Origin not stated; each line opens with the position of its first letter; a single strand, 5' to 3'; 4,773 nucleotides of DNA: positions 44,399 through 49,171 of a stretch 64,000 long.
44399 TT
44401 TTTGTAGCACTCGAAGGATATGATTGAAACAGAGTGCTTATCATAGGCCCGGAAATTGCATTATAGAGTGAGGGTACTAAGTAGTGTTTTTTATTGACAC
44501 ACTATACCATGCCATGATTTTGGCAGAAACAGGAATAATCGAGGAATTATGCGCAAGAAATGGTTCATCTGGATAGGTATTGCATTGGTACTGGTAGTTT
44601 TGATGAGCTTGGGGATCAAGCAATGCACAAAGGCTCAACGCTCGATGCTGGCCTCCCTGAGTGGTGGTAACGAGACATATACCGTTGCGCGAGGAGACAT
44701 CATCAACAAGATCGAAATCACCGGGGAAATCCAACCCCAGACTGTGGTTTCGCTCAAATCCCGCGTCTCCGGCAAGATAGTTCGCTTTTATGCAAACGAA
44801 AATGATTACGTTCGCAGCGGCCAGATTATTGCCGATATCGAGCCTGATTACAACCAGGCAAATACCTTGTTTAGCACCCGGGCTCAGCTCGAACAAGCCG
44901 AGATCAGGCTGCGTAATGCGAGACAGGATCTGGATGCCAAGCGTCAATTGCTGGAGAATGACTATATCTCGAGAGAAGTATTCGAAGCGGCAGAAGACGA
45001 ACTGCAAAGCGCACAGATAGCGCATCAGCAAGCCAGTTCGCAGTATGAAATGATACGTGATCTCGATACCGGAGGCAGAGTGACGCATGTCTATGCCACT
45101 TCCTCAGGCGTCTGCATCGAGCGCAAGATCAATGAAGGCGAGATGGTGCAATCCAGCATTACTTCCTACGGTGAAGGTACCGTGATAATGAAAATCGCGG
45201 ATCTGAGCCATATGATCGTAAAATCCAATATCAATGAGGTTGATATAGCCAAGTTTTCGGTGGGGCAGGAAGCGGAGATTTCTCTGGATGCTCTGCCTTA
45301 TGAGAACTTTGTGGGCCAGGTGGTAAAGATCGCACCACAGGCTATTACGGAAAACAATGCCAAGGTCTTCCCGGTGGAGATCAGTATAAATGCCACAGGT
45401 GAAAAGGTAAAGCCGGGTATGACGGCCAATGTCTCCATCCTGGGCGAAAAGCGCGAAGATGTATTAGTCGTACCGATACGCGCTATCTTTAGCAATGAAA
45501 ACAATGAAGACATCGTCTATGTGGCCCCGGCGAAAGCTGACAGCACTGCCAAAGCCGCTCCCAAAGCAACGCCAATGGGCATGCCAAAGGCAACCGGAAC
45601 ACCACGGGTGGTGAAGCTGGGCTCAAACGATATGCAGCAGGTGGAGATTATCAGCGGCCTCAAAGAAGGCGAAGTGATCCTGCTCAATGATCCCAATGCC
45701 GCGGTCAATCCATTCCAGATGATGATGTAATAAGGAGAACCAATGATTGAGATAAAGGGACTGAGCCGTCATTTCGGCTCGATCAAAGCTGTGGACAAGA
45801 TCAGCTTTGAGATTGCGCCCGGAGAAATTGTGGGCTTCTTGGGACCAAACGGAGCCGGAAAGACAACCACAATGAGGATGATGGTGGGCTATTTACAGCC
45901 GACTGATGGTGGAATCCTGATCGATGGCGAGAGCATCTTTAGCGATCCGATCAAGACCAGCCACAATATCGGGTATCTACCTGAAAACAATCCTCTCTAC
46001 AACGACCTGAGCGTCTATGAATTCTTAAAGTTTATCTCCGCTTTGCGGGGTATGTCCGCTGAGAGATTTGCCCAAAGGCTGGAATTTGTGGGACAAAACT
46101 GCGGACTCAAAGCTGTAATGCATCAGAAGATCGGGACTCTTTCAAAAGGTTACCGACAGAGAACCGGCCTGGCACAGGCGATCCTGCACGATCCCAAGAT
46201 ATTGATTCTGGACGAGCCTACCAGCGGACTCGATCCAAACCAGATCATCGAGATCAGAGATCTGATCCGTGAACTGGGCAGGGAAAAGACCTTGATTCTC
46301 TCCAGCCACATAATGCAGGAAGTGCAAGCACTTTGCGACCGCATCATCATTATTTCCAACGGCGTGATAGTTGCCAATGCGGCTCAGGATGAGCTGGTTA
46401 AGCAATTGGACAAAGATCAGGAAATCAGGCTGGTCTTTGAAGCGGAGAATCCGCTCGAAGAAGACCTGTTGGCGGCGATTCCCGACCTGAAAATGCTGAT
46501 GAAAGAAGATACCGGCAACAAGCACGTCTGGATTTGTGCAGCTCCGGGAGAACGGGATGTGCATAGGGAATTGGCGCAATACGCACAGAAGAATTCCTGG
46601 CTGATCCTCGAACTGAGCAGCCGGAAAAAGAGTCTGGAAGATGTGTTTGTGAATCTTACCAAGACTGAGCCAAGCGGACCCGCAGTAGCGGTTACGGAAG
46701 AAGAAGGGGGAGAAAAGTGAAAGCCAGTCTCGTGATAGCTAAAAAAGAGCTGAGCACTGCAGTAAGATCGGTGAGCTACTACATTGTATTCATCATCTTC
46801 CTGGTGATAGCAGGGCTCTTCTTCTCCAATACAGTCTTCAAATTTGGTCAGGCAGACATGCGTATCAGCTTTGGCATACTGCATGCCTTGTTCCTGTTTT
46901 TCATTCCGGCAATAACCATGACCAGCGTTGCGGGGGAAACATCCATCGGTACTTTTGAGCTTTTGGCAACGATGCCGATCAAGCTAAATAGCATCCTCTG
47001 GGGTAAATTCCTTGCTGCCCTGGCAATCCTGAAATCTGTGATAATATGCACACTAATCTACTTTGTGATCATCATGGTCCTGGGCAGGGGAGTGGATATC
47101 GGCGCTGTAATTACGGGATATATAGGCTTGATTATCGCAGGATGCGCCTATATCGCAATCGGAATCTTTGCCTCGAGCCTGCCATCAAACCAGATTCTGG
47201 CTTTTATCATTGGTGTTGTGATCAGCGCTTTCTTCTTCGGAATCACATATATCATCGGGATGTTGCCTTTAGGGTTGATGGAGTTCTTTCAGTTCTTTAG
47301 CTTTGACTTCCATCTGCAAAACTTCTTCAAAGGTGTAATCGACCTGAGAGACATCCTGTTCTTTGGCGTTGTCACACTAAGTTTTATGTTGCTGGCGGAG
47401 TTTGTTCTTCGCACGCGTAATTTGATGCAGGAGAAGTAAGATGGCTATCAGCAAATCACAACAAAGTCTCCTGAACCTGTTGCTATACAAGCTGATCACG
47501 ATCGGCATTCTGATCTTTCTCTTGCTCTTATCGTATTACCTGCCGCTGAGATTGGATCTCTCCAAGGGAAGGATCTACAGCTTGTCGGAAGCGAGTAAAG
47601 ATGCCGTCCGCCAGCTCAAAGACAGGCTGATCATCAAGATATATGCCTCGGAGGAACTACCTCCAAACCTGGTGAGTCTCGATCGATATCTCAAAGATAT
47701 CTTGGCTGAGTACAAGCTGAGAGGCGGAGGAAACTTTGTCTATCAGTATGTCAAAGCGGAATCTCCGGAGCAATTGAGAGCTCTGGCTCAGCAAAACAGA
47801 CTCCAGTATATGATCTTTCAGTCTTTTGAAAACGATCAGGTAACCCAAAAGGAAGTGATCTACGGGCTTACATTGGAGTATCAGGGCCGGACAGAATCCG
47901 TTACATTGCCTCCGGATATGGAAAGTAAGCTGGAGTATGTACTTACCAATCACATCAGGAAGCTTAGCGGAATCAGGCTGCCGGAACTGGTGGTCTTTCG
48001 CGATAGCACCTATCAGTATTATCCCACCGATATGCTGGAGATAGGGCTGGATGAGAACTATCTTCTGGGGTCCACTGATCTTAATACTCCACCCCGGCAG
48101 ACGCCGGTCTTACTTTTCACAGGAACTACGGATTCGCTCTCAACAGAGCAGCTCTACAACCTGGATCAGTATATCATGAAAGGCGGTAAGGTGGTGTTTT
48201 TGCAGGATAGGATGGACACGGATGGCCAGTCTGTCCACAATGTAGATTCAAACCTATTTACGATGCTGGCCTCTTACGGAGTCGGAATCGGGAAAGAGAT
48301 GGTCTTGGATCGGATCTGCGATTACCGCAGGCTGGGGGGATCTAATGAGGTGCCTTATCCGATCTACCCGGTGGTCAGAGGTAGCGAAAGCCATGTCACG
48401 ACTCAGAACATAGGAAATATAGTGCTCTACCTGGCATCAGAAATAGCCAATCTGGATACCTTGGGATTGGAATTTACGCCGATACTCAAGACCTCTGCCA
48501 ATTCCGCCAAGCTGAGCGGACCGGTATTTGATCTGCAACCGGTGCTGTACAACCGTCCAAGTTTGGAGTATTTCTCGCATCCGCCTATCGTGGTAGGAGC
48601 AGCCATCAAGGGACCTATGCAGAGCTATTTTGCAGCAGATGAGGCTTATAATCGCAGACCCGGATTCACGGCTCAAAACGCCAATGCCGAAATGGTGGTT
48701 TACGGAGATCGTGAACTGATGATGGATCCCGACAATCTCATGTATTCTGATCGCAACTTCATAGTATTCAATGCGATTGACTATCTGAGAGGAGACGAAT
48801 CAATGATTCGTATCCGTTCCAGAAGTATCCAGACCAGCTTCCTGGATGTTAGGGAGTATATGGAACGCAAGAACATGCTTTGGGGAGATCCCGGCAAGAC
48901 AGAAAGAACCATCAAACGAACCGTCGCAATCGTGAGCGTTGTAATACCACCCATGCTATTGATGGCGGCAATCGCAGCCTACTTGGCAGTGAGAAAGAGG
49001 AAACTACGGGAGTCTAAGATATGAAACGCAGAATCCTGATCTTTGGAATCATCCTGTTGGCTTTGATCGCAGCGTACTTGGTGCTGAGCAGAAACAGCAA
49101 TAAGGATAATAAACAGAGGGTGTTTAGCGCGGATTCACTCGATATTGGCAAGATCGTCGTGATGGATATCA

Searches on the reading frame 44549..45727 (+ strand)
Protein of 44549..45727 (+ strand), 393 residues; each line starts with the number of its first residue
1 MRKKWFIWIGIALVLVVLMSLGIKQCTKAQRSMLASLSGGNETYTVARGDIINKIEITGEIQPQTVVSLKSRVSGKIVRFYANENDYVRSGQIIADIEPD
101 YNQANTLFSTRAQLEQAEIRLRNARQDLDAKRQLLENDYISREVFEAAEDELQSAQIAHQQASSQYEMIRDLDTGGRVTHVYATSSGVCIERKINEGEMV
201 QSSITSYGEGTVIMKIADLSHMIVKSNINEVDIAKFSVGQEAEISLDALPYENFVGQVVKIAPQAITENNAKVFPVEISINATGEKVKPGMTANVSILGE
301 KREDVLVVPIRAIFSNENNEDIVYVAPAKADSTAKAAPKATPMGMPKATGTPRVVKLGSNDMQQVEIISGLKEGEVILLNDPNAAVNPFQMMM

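Call 19: search_protein_families(library=pfam, proteins=[window:44549-45727:+], max_evalue=0.001)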
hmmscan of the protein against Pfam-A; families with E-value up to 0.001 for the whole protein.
window:44549-45727:+ (393 aa): 3 families
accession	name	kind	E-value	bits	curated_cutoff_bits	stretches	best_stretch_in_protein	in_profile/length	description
PF16576.10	HlyD_D23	-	6.4e-24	84.9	30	1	53-293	4-214/214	Barrel-sandwich domain of CusB or HlyD membrane-fusion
PF13437.12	HlyD_3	-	1.7e-13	51.7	22.2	1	181-290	2-106/106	HlyD family secretion protein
PF13533.13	Biotin_lipoyl_2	-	0.00046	20.4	29.8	0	67-97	1-31/32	Biotin-lipoyl like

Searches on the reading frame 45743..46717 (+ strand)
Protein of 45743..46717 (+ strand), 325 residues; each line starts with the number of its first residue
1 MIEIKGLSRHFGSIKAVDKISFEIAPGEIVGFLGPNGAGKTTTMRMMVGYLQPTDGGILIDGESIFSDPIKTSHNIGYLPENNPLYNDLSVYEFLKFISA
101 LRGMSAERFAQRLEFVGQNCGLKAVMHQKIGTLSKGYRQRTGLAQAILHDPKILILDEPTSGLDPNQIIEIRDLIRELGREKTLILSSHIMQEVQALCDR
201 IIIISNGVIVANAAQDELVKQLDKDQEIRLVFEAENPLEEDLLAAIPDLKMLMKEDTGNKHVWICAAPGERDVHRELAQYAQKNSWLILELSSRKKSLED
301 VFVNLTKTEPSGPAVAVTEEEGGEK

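Call 19: search_protein_families(library=pfam, proteins=[window:45743-46717:+], max_evalue=0.001)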
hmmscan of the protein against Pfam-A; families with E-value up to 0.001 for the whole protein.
window:45743-46717:+ (325 aa): 2 families
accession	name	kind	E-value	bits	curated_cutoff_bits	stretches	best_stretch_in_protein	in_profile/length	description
PF00005.33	ABC_tran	-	3.4e-32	112.3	25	1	18-161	2-137/137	ABC transporter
PF13304.12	AAA_21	-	5.6e-10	40.2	27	1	142-190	247-299/304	AAA domain, putative AbiEii toxin, Type IV TA system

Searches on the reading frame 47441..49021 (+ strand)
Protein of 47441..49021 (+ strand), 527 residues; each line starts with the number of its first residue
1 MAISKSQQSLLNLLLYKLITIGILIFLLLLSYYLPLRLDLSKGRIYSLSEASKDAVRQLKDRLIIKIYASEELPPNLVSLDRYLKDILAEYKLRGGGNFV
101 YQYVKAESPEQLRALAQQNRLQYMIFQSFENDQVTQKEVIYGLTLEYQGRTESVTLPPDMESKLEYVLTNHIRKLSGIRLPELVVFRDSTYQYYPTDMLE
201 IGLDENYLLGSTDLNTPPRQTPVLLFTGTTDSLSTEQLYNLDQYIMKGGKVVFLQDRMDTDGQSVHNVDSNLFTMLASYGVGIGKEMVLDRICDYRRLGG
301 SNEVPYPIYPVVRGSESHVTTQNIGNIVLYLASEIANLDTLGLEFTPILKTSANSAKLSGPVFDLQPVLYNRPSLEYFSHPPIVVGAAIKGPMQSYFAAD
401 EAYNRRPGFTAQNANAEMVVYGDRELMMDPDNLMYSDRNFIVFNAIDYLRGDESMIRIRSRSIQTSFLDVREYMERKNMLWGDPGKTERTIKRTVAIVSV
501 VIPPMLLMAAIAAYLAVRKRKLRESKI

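Call 55: search_protein_families(library=pfam, proteins=[window:47441-49021:+], max_evalue=0.00001)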
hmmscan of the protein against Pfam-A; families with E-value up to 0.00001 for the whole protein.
window:47441-49021:+ (527 aa): 2 families
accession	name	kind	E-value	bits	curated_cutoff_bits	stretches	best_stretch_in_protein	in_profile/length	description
PF09822.16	ABC_transp_aux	-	5.2e-38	131.4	34.7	1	202-441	24-285/288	ABC-type uncharacterized transport system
PF23357.1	DUF7088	-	4.6e-18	65.8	27.8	1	43-144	2-103/105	Domain of unknown function (DUF7088)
